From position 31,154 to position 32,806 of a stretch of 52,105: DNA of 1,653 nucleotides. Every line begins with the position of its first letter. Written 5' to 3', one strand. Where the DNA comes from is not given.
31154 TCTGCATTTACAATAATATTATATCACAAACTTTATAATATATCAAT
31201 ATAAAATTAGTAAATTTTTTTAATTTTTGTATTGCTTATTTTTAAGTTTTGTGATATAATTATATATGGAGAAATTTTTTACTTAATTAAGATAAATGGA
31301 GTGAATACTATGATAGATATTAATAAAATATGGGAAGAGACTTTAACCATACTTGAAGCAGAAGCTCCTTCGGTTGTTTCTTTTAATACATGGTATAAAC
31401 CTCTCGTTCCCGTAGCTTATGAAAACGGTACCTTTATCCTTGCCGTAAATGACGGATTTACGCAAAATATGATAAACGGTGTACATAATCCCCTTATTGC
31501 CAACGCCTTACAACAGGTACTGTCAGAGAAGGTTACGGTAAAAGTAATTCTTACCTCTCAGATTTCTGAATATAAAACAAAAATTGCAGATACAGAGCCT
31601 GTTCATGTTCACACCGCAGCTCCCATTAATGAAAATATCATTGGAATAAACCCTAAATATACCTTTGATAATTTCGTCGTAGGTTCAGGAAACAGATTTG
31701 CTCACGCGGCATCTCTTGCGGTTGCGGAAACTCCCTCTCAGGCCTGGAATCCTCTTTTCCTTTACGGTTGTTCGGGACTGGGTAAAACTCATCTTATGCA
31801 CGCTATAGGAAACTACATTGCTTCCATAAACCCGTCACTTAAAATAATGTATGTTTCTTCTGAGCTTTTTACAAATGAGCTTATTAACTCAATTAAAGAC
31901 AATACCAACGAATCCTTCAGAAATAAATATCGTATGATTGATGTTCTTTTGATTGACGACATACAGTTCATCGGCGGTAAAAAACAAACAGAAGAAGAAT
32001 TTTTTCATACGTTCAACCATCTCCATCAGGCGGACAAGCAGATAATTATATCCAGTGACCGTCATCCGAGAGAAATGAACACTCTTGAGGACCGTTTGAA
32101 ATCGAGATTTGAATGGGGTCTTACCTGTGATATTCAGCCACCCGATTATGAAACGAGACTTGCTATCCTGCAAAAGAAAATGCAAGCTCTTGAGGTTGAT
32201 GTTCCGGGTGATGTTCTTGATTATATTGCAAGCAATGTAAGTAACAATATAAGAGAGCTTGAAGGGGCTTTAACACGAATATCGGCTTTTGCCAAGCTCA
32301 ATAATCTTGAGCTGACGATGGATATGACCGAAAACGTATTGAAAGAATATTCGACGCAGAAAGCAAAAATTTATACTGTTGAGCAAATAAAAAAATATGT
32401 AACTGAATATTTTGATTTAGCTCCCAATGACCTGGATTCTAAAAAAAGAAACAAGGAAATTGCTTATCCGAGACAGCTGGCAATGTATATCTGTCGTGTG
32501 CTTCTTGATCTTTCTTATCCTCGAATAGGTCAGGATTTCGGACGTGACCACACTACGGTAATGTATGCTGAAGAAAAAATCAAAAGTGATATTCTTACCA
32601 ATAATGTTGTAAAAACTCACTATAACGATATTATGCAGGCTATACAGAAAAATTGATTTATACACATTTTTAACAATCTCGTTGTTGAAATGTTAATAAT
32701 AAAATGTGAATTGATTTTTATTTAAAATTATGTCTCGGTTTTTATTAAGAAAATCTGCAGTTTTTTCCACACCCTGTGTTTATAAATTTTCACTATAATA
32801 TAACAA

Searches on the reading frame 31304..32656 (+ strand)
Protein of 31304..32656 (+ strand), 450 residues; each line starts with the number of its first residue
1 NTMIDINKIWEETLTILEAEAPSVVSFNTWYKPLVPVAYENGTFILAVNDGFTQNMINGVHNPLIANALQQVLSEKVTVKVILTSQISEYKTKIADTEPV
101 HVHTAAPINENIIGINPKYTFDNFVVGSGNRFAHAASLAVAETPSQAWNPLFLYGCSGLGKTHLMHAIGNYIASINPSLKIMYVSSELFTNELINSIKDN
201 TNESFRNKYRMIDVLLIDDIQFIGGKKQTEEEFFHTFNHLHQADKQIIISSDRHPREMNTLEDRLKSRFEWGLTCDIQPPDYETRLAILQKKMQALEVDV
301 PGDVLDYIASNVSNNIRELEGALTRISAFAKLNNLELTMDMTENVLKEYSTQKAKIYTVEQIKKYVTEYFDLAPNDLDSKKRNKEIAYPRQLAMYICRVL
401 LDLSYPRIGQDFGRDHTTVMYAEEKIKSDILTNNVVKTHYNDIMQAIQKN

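Call 53: list_cluster_members(proteins=[window:31304-32656:+, window:35704-37617:+, window:26233-27903:-, window:21175-22101:-, window:11145-12383:-, window:13951-14976:-])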
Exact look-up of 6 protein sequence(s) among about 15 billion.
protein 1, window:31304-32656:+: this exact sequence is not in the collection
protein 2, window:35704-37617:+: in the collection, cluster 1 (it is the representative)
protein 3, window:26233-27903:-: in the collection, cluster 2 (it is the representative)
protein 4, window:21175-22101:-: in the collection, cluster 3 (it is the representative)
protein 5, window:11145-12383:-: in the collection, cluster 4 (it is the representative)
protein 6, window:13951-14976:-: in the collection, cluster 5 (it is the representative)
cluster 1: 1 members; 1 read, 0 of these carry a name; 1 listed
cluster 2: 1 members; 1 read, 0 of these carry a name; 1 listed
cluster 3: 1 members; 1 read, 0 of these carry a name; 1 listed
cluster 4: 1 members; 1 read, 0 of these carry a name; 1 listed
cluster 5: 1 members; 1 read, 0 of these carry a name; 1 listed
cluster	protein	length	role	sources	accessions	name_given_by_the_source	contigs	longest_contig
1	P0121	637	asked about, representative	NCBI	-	-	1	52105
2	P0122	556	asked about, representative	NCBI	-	-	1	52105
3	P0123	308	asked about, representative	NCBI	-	-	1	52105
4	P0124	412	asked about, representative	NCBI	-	-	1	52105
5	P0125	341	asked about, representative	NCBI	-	-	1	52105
